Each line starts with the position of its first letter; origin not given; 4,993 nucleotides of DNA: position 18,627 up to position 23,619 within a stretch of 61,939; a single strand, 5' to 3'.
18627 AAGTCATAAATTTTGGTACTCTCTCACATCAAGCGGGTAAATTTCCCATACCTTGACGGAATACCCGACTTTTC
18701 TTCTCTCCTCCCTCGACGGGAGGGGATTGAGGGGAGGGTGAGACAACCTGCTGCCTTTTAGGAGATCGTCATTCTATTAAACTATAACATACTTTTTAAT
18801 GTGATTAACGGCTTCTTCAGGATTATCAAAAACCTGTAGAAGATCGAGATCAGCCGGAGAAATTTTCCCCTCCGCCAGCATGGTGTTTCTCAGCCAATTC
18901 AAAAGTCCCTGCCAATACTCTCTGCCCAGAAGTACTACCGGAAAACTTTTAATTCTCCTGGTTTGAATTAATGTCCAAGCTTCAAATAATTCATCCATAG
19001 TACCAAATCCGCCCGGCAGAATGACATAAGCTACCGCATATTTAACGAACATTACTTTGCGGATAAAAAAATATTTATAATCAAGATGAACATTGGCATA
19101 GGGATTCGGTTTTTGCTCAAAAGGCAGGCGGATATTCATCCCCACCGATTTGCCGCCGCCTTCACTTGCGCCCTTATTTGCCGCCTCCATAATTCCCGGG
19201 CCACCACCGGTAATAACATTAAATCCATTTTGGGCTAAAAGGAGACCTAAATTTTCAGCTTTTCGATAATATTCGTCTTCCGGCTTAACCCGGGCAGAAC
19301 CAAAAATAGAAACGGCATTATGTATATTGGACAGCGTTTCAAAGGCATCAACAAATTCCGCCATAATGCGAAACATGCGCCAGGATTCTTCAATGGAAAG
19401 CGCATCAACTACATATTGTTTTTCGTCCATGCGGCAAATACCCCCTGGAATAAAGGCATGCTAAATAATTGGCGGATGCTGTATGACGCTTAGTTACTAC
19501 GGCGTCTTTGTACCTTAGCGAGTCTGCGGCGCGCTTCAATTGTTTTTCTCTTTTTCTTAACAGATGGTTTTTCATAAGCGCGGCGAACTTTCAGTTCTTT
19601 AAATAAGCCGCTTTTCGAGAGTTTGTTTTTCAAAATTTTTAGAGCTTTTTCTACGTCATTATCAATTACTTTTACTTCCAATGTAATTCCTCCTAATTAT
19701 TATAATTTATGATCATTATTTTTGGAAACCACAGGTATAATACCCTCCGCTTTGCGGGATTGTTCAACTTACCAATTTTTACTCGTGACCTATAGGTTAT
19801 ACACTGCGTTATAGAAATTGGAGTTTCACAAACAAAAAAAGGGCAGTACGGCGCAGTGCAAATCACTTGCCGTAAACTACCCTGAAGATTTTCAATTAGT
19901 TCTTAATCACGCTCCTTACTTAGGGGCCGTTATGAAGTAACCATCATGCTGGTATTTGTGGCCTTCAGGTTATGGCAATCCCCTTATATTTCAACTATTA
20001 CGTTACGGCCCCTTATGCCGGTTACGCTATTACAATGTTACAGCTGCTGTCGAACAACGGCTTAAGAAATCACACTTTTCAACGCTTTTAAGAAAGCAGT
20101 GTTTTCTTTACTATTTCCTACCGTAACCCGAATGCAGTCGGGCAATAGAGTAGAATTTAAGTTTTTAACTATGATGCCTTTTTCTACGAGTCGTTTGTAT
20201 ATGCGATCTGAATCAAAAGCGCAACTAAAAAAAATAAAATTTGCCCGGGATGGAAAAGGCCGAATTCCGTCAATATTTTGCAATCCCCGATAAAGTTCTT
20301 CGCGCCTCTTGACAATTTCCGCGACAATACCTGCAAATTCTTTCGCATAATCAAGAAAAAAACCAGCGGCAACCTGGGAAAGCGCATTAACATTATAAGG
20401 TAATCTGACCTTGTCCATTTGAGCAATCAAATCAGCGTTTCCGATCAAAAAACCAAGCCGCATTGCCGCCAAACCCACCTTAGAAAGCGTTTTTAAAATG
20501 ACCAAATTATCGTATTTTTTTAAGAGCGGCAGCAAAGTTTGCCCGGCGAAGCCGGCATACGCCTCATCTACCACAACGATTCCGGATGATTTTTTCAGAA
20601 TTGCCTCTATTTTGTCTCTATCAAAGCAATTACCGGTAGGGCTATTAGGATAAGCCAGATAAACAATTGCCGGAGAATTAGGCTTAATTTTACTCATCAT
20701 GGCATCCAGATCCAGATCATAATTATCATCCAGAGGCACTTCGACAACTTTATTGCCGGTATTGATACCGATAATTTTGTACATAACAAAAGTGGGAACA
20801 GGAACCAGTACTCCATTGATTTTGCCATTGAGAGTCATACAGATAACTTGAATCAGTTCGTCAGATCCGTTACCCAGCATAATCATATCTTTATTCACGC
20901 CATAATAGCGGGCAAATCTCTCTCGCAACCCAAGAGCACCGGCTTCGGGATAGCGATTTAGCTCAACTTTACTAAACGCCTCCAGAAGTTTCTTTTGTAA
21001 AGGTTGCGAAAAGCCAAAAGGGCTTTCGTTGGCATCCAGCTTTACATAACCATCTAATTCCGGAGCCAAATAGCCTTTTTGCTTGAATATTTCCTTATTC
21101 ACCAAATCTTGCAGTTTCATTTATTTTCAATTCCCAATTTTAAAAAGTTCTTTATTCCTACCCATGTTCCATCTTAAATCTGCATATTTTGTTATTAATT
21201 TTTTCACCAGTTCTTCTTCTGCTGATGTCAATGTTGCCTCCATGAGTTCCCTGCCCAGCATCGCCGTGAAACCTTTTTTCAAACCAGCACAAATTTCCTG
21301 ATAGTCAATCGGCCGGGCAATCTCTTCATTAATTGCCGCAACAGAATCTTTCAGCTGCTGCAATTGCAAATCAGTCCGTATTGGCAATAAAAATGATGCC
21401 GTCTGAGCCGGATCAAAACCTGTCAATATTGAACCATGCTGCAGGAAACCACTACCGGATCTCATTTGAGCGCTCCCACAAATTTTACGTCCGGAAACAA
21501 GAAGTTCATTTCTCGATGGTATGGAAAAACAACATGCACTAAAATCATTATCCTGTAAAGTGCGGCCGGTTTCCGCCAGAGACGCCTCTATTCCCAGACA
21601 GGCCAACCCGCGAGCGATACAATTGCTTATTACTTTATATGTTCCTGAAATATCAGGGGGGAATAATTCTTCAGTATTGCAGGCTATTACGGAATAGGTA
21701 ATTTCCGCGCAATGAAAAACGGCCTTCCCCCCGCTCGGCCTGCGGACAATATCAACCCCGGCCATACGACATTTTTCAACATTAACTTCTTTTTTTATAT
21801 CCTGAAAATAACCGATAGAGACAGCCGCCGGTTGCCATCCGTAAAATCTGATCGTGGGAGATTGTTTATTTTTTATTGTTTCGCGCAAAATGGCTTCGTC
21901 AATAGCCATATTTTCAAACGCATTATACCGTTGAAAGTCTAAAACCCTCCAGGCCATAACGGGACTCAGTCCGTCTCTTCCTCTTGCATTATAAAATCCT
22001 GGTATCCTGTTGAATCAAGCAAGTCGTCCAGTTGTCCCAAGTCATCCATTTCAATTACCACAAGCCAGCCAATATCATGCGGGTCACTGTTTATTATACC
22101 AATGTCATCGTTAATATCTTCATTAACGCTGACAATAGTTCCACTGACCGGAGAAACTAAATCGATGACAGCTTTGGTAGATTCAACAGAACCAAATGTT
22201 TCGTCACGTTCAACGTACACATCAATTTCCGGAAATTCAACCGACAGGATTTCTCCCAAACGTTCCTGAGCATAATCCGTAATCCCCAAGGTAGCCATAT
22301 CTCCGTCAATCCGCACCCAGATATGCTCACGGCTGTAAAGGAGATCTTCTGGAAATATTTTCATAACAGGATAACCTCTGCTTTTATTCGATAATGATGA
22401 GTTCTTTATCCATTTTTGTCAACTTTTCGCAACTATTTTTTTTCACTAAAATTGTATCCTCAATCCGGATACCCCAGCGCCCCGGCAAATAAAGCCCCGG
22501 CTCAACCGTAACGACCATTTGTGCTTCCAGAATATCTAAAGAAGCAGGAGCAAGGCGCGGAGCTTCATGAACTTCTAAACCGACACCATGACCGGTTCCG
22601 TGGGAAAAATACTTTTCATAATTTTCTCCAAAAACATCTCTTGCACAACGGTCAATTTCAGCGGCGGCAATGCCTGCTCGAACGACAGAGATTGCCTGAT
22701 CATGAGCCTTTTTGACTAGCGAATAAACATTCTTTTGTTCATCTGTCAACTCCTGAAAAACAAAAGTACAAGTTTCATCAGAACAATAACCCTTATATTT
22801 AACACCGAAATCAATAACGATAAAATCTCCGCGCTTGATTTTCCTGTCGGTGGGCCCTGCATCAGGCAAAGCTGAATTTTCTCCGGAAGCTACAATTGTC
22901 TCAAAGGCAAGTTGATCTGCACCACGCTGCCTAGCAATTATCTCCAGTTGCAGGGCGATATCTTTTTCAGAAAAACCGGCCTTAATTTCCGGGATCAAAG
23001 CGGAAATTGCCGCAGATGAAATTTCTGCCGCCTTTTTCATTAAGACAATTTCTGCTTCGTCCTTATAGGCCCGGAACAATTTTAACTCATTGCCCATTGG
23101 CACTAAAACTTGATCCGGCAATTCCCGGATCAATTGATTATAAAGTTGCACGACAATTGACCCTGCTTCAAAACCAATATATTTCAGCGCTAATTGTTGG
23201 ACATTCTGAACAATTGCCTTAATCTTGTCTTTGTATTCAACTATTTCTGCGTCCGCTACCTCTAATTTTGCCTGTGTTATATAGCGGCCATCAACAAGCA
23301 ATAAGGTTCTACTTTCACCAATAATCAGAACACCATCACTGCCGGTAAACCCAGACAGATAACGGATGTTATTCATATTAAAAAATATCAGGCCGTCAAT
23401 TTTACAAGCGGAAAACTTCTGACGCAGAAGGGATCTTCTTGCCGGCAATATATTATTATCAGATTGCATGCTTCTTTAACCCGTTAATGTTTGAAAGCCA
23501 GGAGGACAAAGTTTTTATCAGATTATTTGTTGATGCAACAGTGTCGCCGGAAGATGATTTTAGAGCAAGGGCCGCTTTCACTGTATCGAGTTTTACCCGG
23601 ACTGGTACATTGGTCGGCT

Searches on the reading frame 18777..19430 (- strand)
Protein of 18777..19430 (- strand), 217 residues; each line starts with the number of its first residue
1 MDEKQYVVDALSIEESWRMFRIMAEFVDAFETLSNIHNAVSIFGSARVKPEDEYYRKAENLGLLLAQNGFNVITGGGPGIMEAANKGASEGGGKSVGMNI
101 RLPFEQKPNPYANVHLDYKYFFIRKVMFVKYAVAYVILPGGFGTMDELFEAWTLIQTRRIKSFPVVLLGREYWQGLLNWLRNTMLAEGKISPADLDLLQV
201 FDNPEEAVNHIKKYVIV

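Call 69: search_protein_families(library=pfam, proteins=[window:18777-19430:-], max_evalue=0.00001)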
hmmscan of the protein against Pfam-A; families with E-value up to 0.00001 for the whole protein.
window:18777-19430:- (217 aa): 2 families
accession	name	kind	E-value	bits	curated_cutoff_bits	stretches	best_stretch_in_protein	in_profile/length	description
PF03641.19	Lysine_decarbox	-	8.9e-36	123.4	27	1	81-210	1-130/131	Possible lysine decarboxylase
PF18306.6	LDcluster4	-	1.9e-18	67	26.3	1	39-153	3-115/151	SLOG cluster4 family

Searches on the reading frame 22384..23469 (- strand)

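Call 69: search_protein_families(library=pfam, proteins=[window:22384-23469:-], max_evalue=0.00001)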
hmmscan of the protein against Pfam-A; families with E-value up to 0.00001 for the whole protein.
window:22384-23469:- (361 aa): 2 families
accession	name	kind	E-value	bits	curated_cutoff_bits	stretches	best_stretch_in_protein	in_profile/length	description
PF00557.29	Peptidase_M24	-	3e-67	226.9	23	1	143-343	2-207/208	Metallopeptidase family M24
PF01321.24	Creatinase_N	-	1.2e-21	78.1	22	1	11-134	1-127/128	Creatinase/Prolidase N-terminal domain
